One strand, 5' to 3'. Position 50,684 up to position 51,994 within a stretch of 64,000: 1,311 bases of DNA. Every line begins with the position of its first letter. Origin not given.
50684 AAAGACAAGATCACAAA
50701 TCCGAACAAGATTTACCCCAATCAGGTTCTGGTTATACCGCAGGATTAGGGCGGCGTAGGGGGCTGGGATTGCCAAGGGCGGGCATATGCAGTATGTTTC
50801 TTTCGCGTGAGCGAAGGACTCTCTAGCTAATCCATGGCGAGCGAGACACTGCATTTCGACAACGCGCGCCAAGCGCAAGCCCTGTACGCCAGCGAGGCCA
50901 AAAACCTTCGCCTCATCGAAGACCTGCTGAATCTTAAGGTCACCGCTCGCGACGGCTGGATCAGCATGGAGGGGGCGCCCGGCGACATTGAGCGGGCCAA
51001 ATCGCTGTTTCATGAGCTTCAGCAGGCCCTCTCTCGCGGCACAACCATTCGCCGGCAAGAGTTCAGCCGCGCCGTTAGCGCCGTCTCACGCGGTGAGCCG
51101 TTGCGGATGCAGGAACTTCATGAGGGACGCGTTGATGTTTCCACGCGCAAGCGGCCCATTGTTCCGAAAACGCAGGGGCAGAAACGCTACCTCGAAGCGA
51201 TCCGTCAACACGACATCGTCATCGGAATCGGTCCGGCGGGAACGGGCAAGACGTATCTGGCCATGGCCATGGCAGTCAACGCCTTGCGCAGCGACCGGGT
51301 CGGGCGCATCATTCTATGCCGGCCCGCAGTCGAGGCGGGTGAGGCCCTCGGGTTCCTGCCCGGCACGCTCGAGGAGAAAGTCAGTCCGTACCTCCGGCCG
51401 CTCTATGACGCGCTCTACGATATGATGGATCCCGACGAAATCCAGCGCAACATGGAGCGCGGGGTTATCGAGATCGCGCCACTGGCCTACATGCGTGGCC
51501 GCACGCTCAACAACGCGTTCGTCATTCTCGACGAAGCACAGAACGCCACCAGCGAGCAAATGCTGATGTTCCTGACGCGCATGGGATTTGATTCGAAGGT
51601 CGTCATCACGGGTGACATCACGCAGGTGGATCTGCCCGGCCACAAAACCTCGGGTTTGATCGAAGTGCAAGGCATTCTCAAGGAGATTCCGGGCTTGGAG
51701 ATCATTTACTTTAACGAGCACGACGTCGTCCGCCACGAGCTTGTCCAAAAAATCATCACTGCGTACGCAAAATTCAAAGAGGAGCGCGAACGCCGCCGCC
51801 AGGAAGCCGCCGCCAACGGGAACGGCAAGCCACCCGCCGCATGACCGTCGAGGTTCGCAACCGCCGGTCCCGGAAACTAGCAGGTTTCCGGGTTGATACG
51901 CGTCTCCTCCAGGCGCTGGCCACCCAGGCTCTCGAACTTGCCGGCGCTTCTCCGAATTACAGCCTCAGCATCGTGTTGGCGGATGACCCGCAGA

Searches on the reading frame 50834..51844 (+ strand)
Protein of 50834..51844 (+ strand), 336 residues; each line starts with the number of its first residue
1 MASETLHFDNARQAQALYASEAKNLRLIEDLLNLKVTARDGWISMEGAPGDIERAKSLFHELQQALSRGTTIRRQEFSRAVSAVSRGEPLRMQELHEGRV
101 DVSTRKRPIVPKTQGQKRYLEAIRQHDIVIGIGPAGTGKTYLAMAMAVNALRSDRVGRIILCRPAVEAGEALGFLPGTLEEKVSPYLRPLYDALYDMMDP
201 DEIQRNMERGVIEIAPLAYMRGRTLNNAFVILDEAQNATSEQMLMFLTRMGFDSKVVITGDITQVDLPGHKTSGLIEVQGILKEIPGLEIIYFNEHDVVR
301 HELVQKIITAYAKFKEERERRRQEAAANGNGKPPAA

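Call 70: search_protein_families(library=pfam, proteins=[window:50834-51844:+], max_evalue=0.01)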
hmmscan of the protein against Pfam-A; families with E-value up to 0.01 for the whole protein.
window:50834-51844:+ (336 aa): 11 families
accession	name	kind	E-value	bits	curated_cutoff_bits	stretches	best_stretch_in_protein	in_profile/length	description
PF02562.22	PhoH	-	1.2e-95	319.3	27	1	109-311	2-204/205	PhoH-like protein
PF13604.12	AAA_30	-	2.3e-09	37.7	27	1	114-265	4-128/191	AAA domain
PF13245.12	AAA_19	-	2.2e-07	31.6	25.1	1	119-265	4-129/134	AAA domain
PF01695.23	IstB_IS21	-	1e-05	25.6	24.1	1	120-153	86-119/238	IstB-like ATP binding protein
PF13401.12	AAA_22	-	3.1e-05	24.7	27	1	126-250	5-106/130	AAA domain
PF00270.35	DEAD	-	6.2e-05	23.2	26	1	113-164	1-53/167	DEAD/DEAH box helicase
PF13086.12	AAA_11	-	0.00035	20.9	27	0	120-164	11-60/257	AAA domain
PF20720.3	nSTAND3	-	0.00055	20.1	27.2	1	113-153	4-44/155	Novel STAND NTPase 3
PF05707.18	Zot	-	0.0034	17.3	20.3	0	128-156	2-31/197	Zonular occludens toxin (Zot)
PF13191.12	AAA_16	-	0.0045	17.9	32.6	0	119-242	15-148/167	AAA ATPase domain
PF13481.12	AAA_25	-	0.006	16.7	27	1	121-197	28-98/195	AAA domain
